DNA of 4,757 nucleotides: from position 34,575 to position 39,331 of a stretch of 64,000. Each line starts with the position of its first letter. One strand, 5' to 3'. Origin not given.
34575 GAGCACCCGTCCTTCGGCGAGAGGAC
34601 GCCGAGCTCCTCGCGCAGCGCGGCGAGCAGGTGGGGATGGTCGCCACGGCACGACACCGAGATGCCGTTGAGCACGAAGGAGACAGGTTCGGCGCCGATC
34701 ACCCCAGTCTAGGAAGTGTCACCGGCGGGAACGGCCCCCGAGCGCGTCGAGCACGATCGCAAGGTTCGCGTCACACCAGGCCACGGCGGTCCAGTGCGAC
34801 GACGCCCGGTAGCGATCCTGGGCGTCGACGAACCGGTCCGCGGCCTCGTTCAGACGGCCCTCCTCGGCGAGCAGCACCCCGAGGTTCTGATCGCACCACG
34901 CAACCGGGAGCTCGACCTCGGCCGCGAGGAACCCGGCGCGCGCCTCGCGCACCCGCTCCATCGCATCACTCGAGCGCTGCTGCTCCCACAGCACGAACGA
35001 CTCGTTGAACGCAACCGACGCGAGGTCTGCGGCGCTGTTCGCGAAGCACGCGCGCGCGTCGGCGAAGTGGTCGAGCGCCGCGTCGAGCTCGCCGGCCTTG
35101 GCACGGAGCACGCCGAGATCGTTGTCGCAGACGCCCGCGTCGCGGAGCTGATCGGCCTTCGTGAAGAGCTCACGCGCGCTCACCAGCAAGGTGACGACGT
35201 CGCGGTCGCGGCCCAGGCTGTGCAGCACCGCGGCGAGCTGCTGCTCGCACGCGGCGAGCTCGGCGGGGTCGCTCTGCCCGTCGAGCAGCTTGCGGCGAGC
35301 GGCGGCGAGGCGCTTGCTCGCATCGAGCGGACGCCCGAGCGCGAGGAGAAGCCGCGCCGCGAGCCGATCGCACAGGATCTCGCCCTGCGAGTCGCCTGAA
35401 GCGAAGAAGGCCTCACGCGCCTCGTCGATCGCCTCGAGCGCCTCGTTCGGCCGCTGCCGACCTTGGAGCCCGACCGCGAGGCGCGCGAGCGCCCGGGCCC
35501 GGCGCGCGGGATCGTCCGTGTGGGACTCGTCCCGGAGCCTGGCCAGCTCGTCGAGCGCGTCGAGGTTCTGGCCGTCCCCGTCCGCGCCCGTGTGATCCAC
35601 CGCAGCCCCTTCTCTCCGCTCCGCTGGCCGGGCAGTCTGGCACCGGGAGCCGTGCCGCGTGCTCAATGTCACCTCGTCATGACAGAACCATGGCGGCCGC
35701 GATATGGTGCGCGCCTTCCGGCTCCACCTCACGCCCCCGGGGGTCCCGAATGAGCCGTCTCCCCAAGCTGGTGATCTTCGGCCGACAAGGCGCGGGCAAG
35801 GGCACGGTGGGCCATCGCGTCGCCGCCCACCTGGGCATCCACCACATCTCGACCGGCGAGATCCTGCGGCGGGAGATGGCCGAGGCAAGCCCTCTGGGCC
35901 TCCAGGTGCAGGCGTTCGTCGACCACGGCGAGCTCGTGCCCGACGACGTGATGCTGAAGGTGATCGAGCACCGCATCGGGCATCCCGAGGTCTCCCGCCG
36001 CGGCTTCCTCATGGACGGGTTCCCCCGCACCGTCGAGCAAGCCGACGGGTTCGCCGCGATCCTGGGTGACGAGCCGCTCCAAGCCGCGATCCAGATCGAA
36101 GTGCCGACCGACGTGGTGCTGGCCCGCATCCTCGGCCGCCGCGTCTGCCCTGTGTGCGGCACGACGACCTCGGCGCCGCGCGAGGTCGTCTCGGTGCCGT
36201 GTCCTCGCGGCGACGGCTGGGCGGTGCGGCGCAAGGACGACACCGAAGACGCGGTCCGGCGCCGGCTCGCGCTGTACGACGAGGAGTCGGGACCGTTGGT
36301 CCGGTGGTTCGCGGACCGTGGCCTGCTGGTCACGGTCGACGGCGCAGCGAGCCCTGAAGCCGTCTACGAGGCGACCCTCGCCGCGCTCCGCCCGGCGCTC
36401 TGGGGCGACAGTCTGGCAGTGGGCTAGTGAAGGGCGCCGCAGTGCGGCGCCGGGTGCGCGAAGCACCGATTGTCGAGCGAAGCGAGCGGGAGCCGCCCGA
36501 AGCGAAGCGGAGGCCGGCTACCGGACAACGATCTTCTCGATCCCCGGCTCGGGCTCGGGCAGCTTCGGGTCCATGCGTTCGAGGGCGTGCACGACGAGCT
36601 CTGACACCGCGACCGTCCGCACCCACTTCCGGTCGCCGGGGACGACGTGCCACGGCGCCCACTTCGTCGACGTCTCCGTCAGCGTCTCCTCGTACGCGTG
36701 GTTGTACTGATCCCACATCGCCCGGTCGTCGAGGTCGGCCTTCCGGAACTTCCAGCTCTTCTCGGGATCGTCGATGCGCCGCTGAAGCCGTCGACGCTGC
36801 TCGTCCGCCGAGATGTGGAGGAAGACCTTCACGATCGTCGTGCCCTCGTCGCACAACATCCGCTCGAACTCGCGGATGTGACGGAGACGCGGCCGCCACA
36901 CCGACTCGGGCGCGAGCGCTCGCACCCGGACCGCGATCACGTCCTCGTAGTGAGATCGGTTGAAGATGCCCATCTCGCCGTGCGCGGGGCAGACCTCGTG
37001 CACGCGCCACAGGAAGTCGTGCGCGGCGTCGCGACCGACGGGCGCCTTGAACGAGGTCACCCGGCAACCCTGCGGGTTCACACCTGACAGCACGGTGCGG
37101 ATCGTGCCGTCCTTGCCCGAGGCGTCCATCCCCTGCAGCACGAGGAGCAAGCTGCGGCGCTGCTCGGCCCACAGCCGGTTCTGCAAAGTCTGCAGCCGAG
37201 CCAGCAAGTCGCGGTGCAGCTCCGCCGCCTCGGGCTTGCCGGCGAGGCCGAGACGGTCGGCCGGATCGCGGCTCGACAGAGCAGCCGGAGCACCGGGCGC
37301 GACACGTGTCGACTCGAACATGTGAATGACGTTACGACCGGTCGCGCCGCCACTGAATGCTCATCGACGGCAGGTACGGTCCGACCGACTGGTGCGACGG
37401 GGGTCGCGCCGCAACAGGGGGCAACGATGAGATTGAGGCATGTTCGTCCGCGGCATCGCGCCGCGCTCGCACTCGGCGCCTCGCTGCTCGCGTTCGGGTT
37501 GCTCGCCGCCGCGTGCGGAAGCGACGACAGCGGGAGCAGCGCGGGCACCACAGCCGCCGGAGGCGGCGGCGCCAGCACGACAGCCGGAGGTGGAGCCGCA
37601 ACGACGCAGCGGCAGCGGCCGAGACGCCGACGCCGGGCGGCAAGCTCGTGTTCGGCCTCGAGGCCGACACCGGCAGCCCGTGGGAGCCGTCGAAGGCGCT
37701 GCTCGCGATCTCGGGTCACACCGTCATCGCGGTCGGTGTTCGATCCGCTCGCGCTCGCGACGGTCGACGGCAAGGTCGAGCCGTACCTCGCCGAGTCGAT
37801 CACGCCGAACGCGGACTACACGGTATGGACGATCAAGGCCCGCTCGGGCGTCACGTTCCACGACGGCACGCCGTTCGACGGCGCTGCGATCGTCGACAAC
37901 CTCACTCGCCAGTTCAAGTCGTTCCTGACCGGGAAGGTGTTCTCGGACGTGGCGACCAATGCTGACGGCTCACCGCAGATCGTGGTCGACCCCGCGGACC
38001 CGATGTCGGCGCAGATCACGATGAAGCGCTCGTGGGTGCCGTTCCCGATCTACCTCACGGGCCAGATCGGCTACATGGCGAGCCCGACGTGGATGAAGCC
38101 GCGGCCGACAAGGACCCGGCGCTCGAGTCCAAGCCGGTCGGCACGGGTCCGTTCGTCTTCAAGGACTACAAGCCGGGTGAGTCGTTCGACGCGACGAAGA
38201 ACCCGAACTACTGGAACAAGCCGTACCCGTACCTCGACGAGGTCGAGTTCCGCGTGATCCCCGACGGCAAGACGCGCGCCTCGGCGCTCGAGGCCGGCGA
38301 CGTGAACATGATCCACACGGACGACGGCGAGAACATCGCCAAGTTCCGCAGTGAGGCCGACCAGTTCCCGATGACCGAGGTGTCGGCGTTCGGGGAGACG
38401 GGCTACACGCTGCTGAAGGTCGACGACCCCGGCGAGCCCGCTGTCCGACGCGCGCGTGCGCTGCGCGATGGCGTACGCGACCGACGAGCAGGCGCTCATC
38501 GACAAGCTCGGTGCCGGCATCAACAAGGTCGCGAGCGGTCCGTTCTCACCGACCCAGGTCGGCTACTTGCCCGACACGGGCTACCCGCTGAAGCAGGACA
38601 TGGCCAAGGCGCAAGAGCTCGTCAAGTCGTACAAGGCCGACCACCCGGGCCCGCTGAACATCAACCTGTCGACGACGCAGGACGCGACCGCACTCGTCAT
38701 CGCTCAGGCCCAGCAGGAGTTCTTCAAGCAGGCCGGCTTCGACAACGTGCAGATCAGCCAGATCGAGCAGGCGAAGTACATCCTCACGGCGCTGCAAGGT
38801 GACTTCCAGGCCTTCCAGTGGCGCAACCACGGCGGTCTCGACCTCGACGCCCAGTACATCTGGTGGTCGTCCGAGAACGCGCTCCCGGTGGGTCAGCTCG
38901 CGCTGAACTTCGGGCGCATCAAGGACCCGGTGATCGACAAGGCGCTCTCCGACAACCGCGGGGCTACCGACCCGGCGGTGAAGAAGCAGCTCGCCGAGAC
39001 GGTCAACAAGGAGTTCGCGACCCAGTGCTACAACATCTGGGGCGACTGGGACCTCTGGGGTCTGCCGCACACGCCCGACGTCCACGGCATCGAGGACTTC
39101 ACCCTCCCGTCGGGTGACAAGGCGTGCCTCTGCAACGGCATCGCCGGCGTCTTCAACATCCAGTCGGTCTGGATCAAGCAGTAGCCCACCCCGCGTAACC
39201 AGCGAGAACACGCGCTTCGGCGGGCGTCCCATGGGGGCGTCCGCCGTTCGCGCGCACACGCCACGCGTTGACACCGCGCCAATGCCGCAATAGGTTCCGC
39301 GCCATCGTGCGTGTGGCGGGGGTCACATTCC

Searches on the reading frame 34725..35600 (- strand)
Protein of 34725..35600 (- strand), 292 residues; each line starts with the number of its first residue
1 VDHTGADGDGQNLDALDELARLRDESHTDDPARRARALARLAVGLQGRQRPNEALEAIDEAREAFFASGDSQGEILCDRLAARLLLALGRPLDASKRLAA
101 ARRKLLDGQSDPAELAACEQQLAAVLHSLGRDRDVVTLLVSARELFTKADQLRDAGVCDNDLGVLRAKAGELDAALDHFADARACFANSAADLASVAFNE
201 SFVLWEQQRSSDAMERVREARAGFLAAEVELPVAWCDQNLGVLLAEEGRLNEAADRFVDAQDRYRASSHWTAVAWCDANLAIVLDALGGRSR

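Call 59: search_protein_families(library=pfam, proteins=[window:34725-35600:-], max_evalue=0.0001)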
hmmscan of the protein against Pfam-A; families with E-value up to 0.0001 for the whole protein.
window:34725-35600:- (292 aa): 2 families
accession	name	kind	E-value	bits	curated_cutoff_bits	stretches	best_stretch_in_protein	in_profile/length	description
PF13424.12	TPR_12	-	4.7e-12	46.4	30.1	0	160-224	7-75/77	Tetratricopeptide repeat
PF14938.12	SNAP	-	2.9e-05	24.1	25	0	130-191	88-150/282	Soluble NSF attachment protein, SNAP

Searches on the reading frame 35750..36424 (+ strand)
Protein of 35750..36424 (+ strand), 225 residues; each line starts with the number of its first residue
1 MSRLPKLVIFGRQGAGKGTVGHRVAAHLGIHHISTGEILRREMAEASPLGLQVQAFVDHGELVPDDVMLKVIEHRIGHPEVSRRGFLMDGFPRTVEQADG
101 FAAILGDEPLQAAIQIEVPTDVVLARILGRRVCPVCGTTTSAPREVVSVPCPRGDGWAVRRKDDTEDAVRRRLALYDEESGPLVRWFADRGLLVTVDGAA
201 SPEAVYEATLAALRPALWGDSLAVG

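Call 59: search_protein_families(library=pfam, proteins=[window:35750-36424:+], max_evalue=0.0001)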
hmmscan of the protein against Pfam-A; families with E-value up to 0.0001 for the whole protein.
seq(225 aa): 2 families
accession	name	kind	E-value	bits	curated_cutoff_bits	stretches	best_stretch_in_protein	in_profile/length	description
PF00406.28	ADK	-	9e-39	133.4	26.8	1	9-190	1-149/151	Adenylate kinase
PF13207.12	AAA_17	-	2.1e-19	70.6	27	1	11-131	2-123/136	AAA domain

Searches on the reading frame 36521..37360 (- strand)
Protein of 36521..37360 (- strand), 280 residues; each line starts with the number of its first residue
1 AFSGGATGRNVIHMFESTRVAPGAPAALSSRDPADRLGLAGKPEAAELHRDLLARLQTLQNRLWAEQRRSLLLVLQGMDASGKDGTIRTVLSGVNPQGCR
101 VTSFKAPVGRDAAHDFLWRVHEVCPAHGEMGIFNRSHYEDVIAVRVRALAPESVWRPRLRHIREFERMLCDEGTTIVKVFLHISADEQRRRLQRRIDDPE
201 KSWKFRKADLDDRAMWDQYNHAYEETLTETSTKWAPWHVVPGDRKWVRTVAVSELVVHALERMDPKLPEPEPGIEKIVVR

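Call 59: search_protein_families(library=pfam, proteins=[window:36521-37360:-], max_evalue=0.0001)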
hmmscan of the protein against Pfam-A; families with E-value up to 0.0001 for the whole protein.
window:36521-37360:- (280 aa): 1 family
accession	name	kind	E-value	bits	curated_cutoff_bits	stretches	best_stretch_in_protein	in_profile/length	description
PF03976.20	PPK2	-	5.3e-71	239.3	22.3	1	49-266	11-227/229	Polyphosphate kinase 2 (PPK2)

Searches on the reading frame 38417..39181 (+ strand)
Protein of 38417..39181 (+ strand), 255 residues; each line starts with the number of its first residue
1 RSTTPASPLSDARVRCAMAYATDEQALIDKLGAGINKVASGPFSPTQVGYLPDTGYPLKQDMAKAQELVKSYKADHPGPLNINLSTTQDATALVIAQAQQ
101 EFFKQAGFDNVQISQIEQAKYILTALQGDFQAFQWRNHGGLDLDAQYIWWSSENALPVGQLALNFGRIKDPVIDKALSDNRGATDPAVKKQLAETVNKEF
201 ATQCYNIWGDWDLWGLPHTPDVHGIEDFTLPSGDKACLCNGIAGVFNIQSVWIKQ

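Call 59: search_protein_families(library=pfam, proteins=[window:38417-39181:+], max_evalue=0.0001)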
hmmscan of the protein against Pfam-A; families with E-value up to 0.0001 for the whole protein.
window:38417-39181:+ (255 aa): 1 family
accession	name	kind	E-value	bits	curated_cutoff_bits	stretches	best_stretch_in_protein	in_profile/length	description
PF00496.27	SBP_bac_5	-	4.9e-17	62.5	32.4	1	7-151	211-360/368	Bacterial extracellular solute-binding proteins, family 5 Middle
